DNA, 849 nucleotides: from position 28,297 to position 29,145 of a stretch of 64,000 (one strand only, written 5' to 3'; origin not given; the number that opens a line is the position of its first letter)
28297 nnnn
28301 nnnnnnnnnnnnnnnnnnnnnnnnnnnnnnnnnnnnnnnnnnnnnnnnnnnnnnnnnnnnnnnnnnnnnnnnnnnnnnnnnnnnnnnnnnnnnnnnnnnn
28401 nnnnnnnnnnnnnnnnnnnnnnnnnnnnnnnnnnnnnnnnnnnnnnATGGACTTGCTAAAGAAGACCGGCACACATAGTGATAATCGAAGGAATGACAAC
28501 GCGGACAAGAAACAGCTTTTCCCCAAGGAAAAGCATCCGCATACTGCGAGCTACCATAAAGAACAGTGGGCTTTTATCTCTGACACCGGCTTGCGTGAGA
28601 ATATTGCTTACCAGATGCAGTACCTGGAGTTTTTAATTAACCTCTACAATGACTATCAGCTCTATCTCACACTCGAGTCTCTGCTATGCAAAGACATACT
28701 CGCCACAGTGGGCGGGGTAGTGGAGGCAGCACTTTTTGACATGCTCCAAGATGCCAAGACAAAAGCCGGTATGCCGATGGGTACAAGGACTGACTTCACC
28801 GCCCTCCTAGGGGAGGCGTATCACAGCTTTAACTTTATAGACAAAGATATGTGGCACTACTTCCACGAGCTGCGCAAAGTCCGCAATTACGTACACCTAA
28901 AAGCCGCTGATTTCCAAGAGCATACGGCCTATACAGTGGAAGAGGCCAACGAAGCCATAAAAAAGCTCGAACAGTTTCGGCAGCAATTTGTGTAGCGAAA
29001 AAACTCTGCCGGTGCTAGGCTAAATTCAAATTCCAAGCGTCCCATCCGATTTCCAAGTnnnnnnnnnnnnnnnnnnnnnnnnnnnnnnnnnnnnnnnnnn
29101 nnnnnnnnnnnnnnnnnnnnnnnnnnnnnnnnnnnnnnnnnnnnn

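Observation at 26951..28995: Three-gene nuclease cluster: YraN/Mrr-like PD-(D/E)xK protein, nuclease-DUF4268 fusion and a translationally coupled unknown 182-aa protein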

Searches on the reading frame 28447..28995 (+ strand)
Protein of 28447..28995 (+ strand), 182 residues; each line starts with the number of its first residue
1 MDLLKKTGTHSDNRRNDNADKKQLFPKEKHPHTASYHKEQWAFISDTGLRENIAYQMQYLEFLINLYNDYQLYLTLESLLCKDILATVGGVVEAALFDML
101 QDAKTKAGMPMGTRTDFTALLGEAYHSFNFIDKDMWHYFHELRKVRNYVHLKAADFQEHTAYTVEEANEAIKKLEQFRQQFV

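Call 3: search_protein_families(library=pfam, proteins=[window:28447-28995:+], max_evalue=0.1)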
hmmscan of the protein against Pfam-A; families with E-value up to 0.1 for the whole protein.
window:28447-28995:+ (182 aa): 0 families

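Call 4: search_protein_families(library=padloc, proteins=[window:28447-28995:+], max_evalue=0.1)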
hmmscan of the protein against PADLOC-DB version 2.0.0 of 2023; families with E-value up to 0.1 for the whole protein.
window:28447-28995:+ (182 aa): 0 families

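Call 5: search_protein_families(library=ncbifam, proteins=[window:28447-28995:+], max_evalue=0.1)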
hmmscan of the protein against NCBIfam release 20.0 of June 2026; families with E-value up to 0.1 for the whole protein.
window:28447-28995:+ (182 aa): 0 families

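Call 6: search_protein_families(library=phrogs, proteins=[window:28447-28995:+], max_evalue=0.1)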
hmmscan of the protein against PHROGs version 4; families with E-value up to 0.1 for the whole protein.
window:28447-28995:+ (182 aa): 1 family
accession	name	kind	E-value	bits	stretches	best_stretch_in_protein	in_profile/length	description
phrog_23545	-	head and packaging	0.078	13.3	1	92-173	211-291/344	virion structural protein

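Call 9: search_solved_structures(query=window:28447-28995:+, max_evalue=10)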
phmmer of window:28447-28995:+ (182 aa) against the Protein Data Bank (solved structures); distinct sequences matched with E-value up to 10: 0.

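Call 11: find_homologous_proteins(query=window:28447-28995:+, max_evalue=0.001)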
Query window:28447-28995:+ (182 aa): 140 proteins with E <= 0.001 among 187 candidates; the best 120 are listed.
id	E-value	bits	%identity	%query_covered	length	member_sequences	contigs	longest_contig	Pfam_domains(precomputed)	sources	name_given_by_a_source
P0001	8.8e-119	412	100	100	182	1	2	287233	-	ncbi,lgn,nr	ncbi:MAG TPA: hypothetical protein VHD31_01475 [Candidatus Paceibacterota bacterium]|nr:hypothetical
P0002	2.9e-99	348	83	98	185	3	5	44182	-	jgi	jgi:hypothetical protein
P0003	1.3e-96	339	81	100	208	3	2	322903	-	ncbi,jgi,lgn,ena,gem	jgi:hypothetical protein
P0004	2.8e-95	335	80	100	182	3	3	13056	-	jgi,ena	-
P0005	7.6e-94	330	80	99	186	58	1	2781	-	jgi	-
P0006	1.3e-92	327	78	98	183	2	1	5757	-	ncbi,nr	ncbi:MAG: hypothetical protein EXS59_02775 [Candidatus Taylorbacteria bacterium]|nr:hypothetical pro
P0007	1.3e-92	326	79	100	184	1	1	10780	-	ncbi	-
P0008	1.7e-92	326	79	98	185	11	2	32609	-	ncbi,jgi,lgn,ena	-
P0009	1.0e-91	324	79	99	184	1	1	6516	-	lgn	-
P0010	2.0e-90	319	79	97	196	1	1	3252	-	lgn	-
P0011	2.0e-90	319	79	95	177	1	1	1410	-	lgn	-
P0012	9.8e-90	317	76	100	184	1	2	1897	-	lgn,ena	-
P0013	2.1e-89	316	76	99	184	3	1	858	-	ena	-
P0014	2.7e-89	316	76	100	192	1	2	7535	-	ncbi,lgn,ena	-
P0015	1.1e-88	314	80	92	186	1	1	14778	-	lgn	-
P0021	7.1e-87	308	76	98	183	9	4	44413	-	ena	-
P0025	4.6e-85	302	73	99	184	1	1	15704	-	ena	-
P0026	7.4e-85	301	72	100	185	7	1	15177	-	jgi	jgi:hypothetical protein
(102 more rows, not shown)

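Call 14: search_protein_families(library=pfam, alignment_id=A1, max_evalue=1)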
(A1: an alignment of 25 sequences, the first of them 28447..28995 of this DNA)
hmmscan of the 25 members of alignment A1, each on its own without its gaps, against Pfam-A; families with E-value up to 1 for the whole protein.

A. member 1, window:28447-28995:+ (182 aa): 0 families

B. families by the number of members that match (of 25 scanned): 17 families
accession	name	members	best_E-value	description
PF13643.11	DUF4145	2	0.018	Domain of unknown function (DUF4145)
PF04222.17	DUF416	2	0.1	Protein of unknown function (DUF416)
PF09809.14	MRP-L27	1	0.0096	Mitochondrial ribosomal protein L27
PF02064.20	MAS20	1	0.01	MAS20 protein import receptor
PF09704.15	Cas_Cas5d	1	0.011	CRISPR-associated protein (Cas_Cas5)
PF16838.11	Caud_tail_N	1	0.012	Caudoviral major tail protein N-terminus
PF08440.15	Poty_PP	1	0.019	Potyviridae polyprotein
PF16255.11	Lipase_GDSL_lke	1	0.031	GDSL-like Lipase/Acylhydrolase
PF25604.1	DUF7938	1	0.036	Phage family of unknown function (DUF7938)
PF21682.2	AF_2299-like_N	1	0.049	CDP-alcohol phosphatidyltransferase AF_2299-like, N-terminal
PF20223.3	DUF6582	1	0.069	Family of unknown function (DUF6582)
PF14794.11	DUF4479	1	0.091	Domain of unknown function (DUF4479)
PF07564.17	DUF1542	1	0.11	Domain of Unknown Function (DUF1542)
PF16561.11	AMPK1_CBM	1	0.16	Glycogen recognition site of AMP-activated protein kinase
PF18672.6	PilZN1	1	0.17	N-terminal PilZ-like domain PilZN1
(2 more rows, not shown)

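Call 15: search_solved_structures(query=A1, max_evalue=10)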
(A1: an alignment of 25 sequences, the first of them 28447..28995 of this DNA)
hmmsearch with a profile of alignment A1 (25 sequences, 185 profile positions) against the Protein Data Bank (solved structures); distinct sequences matched with E-value up to 10: 3.
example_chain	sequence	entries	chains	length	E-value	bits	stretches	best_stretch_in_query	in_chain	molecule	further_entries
6nfr_A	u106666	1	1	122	2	11.2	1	17-56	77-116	CopC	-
7bk7_AAA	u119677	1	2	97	2.1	11.1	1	17-56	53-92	Putative copper resistance protein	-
7bk5_AAA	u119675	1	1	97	2.4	11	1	17-56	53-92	Putative copper resistance protein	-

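Call 16: find_related_loci(query=A1, collection=genome_contigs, flank=8000)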
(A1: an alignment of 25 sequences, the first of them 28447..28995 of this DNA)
Query A1 (182 aa) in genome_contigs; peptide patterns used: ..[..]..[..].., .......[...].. (x = any residue, [..] = any of these).
59 stretches matched a pattern; 32 encode a relative of the query (tblastn E <= 1e-3); 32 distinct loci.
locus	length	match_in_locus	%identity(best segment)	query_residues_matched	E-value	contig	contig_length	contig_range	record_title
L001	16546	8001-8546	81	1-182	8e-103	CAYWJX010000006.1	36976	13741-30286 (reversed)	MAG TPA_asm: uncultured Candidatus Saccharibacteria bacterium isolate binchicken_co3_505 genome assembly, contig: NODE_3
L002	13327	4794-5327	68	1-179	6e-85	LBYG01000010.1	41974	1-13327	MAG: Parcubacteria group bacterium GW2011_GWB1_40_14 UT82_C0010, whole genome shotgun sequence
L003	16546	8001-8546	64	1-182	5e-83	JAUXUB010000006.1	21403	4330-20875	MAG: bacterium isolate C13_metabat.bin.52 C13_k141_5012, whole genome shotgun sequence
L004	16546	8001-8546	63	1-182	1e-82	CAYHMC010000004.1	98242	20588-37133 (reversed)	MAG TPA_asm: uncultured Candidatus Saccharibacteria bacterium isolate ERP119705_co13_620 genome assembly, contig: NODE_2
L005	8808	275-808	64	1-178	2e-80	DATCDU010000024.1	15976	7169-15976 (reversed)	MAG TPA_asm: Candidatus Paceibacterota bacterium isolate SMAG_U7734 k141_424903, whole genome shotgun sequence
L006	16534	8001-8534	62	1-178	2e-79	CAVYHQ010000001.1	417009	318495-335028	MAG: Bryobacterales bacterium isolate MFD03726.bin.1.49 genome assembly, contig: contig_12404, whole genome shotgun sequ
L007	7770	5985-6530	60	1-182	2e-79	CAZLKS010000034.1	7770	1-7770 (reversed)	MAG TPA_asm: uncultured Candidatus Saccharibacteria bacterium isolate SRP278252_co2_270 genome assembly, contig: NODE_20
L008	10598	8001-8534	61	1-178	1e-78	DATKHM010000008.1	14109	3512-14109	MAG TPA_asm: Candidatus Paceibacterota bacterium isolate SMAG_U14577 k141_41715, whole genome shotgun sequence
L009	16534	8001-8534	60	1-178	1e-76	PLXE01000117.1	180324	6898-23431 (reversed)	MAG: Acidobacteriaceae bacterium isolate palsa_357 73.20120700_P3D.5_contig_671, whole genome shotgun sequence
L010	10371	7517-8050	66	1-178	6e-82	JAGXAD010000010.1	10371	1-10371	MAG: Patescibacteria group bacterium isolate REEB69 contig-150_8625, whole genome shotgun sequence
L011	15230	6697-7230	54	1-180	4e-62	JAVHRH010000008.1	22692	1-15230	MAG: Parcubacteria group bacterium isolate WB02no10_40_9 NODE_1315_length_22692_cov_5.612449, whole genome shotgun seque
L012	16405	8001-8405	64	46-180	3e-60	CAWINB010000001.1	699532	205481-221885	MAG: Candidatus Doudnabacteria bacterium isolate MFD04434.bin.1.36 genome assembly, contig: contig_24013, whole genome s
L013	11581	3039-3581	51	1-182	2e-56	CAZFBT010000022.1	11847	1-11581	MAG TPA_asm: uncultured Candidatus Saccharibacteria bacterium isolate binchicken_co107_473 genome assembly, contig: NODE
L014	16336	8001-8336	73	1-112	2e-54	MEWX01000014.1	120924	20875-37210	MAG: Candidatus Adlerbacteria bacterium RIFCSPLOWO2_01_FULL_51_16 rifcsplowo2_01_scaffold_2255, whole genome shotgun seq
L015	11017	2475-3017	46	1-181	5e-53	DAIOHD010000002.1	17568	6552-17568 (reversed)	MAG TPA_asm: Candidatus Magasanikbacteria bacterium isolate CTOTU29494 NODE_1868_length_17568_cov_23.729915, whole genom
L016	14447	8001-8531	47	1-178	4e-52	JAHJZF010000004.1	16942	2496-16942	MAG: Patescibacteria group bacterium isolate Undefined_mixed_planktonic.mb.104 Undefined_mixed_p.mb.104_k141_22788, whol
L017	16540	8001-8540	44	1-181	2e-51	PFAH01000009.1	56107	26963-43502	MAG: Candidatus Colwellbacteria bacterium CG10_big_fil_rev_8_21_14_0_10_42_22 CG10_8_21_14_0.10_scaffold_1928_c, whole g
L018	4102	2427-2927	47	1-168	6e-51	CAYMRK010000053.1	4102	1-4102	MAG TPA_asm: uncultured Candidatus Saccharibacteria bacterium isolate SRP093185_co1_157 genome assembly, contig: NODE_16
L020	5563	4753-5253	46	1-168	8e-50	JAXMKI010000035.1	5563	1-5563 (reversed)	MAG: Patescibacteria group bacterium isolate G9_metabat.bin.1 k141_111578, whole genome shotgun sequence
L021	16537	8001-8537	46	1-180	9e-50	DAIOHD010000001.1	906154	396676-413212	MAG TPA_asm: Candidatus Magasanikbacteria bacterium isolate CTOTU29494 NODE_1_length_906154_cov_15.402158, whole genome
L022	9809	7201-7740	43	1-181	2e-49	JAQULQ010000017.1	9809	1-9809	MAG: Candidatus Colwellbacteria bacterium isolate STD1_134 NODE_20276_length_9809_cov_3.217104_Sandtown_D1, whole genome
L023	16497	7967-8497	48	1-179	9e-51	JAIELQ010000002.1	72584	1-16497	MAG: Patescibacteria group bacterium isolate co.spades.CONCOCT.1kb_083 c_000000000044, whole genome shotgun sequence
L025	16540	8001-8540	41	1-180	2e-48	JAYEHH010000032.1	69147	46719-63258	MAG: Patescibacteria group bacterium isolate MAG223 MAG223_32, whole genome shotgun sequence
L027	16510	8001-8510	43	12-181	4e-46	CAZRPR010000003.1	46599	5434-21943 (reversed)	MAG TPA_asm: uncultured Candidatus Saccharibacteria bacterium isolate SRP272421_co3_683 genome assembly, contig: NODE_10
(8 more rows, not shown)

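Call 20: predict_structure(alignment_id=A1)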
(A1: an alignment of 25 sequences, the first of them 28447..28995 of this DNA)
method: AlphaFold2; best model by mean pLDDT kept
length: 182 residues; sequences in the alignment: 25
mean_pLDDT: 86.9   pTM: 0.84
mean pLDDT of the five models: 86.9, 84.1, 83.3, 81.9, 78.1
residues with pLDDT >= 90: 107; 70-90: 51; 50-70: 20; < 50: 4
segments of 3 or more residues with pLDDT < 50: 150-153
pLDDT, mean of each block of 10 residues (from residue 1): 75 75 86 96 96 97 95 90 94 94 86 73 92 93 73 60 93 96 86
secondary structure, 60 per line:
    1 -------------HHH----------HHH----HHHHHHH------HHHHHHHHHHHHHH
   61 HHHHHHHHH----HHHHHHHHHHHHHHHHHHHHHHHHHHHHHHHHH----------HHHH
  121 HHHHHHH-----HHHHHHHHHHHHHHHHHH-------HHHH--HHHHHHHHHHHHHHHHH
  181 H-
elements in order: H34-40 H47-69 H74-106 H117-127 H133-150 H158-161 H164-181

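Call 25: search_protein_families(library=pfam, alignment_id=A2, max_evalue=0.001)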
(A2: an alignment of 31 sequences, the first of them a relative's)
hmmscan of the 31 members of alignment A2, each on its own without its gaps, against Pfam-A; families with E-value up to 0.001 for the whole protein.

A. member 1, L001:7139-7750:+ (203 aa): 1 family
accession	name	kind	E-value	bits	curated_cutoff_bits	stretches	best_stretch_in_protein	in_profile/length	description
PF01936.24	NYN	-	1.4e-16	61.8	24.2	1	19-177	1-138/145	NYN domain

B. families by the number of members that match (of 31 scanned): 22 families
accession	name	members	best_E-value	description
PF12705.13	PDDEXK_1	5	1.7e-32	PD-(D/E)XK nuclease superfamily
PF03235.19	GmrSD_N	3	1.1e-35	GmrSD restriction endonuclease, N-terminal domain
PF01936.24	NYN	3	6.9e-21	NYN domain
PF13304.12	AAA_21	3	7.6e-14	AAA domain, putative AbiEii toxin, Type IV TA system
PF00005.33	ABC_tran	2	3.7e-36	ABC transporter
PF02463.25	SMC_N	2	8.5e-08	RecF/RecN/SMC N terminal domain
PF13476.12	AAA_23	2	1.3e-07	AAA domain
PF09520.16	RE_TdeIII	1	1.6e-43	Type II restriction endonuclease, TdeIII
PF08378.17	NERD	1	4e-31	Nuclease-related domain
PF00664.28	ABC_membrane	1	7.6e-29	ABC transporter transmembrane region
PF14267.11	DUF4357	1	7.5e-23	Domain of unknown function (DUF4357)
PF02661.23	Fic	1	8.4e-21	Fic/DOC family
PF13175.12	AAA_15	1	9.4e-21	AAA ATPase domain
PF07510.16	GmrSD_C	1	8.4e-19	GmrSD restriction endonucleases, C-terminal domain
PF01939.22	NucS_C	1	3.1e-08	Endonuclease NucS C-terminal domain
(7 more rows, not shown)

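Call 26: search_protein_families(library=pfam, alignment_id=A3, max_evalue=0.001)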
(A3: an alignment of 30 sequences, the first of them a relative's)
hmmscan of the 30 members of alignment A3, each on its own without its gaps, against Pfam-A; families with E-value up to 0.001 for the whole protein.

A. member 1, L001:8579-9406:+ (275 aa): 0 families

B. families by the number of members that match (of 30 scanned): 28 families (the first 25 are shown)
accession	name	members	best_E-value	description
PF03235.19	GmrSD_N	4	4.4e-31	GmrSD restriction endonuclease, N-terminal domain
PF05559.16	DUF763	2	3.5e-125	Protein of unknown function (DUF763)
PF13086.12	AAA_11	2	4e-16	AAA domain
PF13087.12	AAA_12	2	6.7e-16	AAA domain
PF13604.12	AAA_30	2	1e-13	AAA domain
PF13245.12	AAA_19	2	4.7e-08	AAA domain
PF01443.25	Viral_helicase1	2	6.8e-07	Viral superfamily 1 RNA helicase core domain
PF13401.12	AAA_22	2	1.8e-05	AAA domain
PF04851.21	ResIII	2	5.4e-05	Type III restriction enzyme, res subunit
PF20720.3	nSTAND3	2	0.00014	Novel STAND NTPase 3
PF02384.22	N6_Mtase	1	9.9e-102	N-6 DNA Methylase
PF01625.27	PMSR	1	1.7e-63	Peptide methionine sulfoxide reductase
PF09903.14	DUF2130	1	1e-61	Uncharacterized protein conserved in bacteria (DUF2130)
PF01555.25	N6_N4_Mtase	1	6.6e-41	DNA methylase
PF12161.14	HsdM_N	1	1.3e-23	HsdM N-terminal domain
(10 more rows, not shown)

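Call 27: fold_search(model_id=the predicted structure, library=pdb)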
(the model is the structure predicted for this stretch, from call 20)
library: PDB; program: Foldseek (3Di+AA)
matches with E <= 10: 189; with E <= 0.001: 0
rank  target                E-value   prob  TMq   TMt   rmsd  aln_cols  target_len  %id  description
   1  8yuf_A                7.3e-02  0.98  0.37  0.47   7.3       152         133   14  Crystal structure of HEPN (Q64A) toxin (released 2025-04-02)
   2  1ylm_A                9.4e-02  1.00  0.48  0.58   4.3       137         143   12  Structure of Cytosolic Protein of Unknown Function YutE from Bacillus subtilis (released 2005-03-01)
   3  8yuf_B                1.2e-01  0.98  0.39  0.50   6.3       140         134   14  Crystal structure of HEPN (Q64A) toxin (released 2025-04-02)
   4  8xdj_C                1.3e-01  0.99  0.41  0.52   4.8       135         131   19  Crystal structure of AMPylated HEPN toxin (released 2024-12-18)
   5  8xeh_D                1.4e-01  0.98  0.39  0.52   5.1       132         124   17  Crystal structure of HEPN-MNT complex (released 2024-12-18)
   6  8xeh_B                1.5e-01  0.97  0.39  0.50   5.3       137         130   17  Crystal structure of HEPN-MNT complex (released 2024-12-18)
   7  7bxo_G                1.7e-01  0.99  0.47  0.61   4.8       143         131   10  Crystal structure of the toxin-antitoxin with AMP-PNP (released 2020-09-30)
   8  8xdj_B                2.3e-01  0.84  0.32  0.40   6.7       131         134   14  Crystal structure of AMPylated HEPN toxin (released 2024-12-18)
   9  8xdj_A                2.4e-01  0.93  0.36  0.47   6.5       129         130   16  Crystal structure of AMPylated HEPN toxin (released 2024-12-18)
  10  7bxo_D                2.5e-01  0.98  0.47  0.61   4.5       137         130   14  Crystal structure of the toxin-antitoxin with AMP-PNP (released 2020-09-30)
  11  7ae6_A                2.9e-01  0.99  0.50  0.59   4.6       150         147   13  Crystal structure of di-AMPylated HEPN(R102A) toxin (released 2020-12-30)
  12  7bxo_F                4.2e-01  0.96  0.49  0.62   4.6       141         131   15  Crystal structure of the toxin-antitoxin with AMP-PNP (released 2020-09-30)
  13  7ae2_A                4.4e-01  0.94  0.42  0.52   5.7       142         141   13  Crystal structure of HEPN(H107A-Y109F) toxin in complex with MNT antitoxin (released 2020-12-30)
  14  5yep_C                5.1e-01  0.89  0.43  0.55   5.0       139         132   14  Crystal structure of SO_3166-SO_3165 from Shewanella oneidensis (released 2018-03-28)
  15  7ae8_C                5.6e-01  0.98  0.51  0.63   4.0       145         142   13  Crystal structure of HEPN(R102A) toxin (released 2020-12-30)
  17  7ae8_D                5.9e-01  0.97  0.51  0.60   4.1       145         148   13  Crystal structure of HEPN(R102A) toxin (released 2020-12-30)
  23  7bxo_H                7.2e-01  0.75  0.39  0.50   5.7       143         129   12  Crystal structure of the toxin-antitoxin with AMP-PNP (released 2020-09-30)
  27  7ae8_A                8.3e-01  0.92  0.49  0.56   4.6       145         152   14  Crystal structure of HEPN(R102A) toxin (released 2020-12-30)
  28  7ae8_B                8.7e-01  0.91  0.48  0.56   4.7       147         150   13  Crystal structure of HEPN(R102A) toxin (released 2020-12-30)
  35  5yep_B                1.7e+00  0.69  0.47  0.60   4.6       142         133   12  Crystal structure of SO_3166-SO_3165 from Shewanella oneidensis (released 2018-03-28)
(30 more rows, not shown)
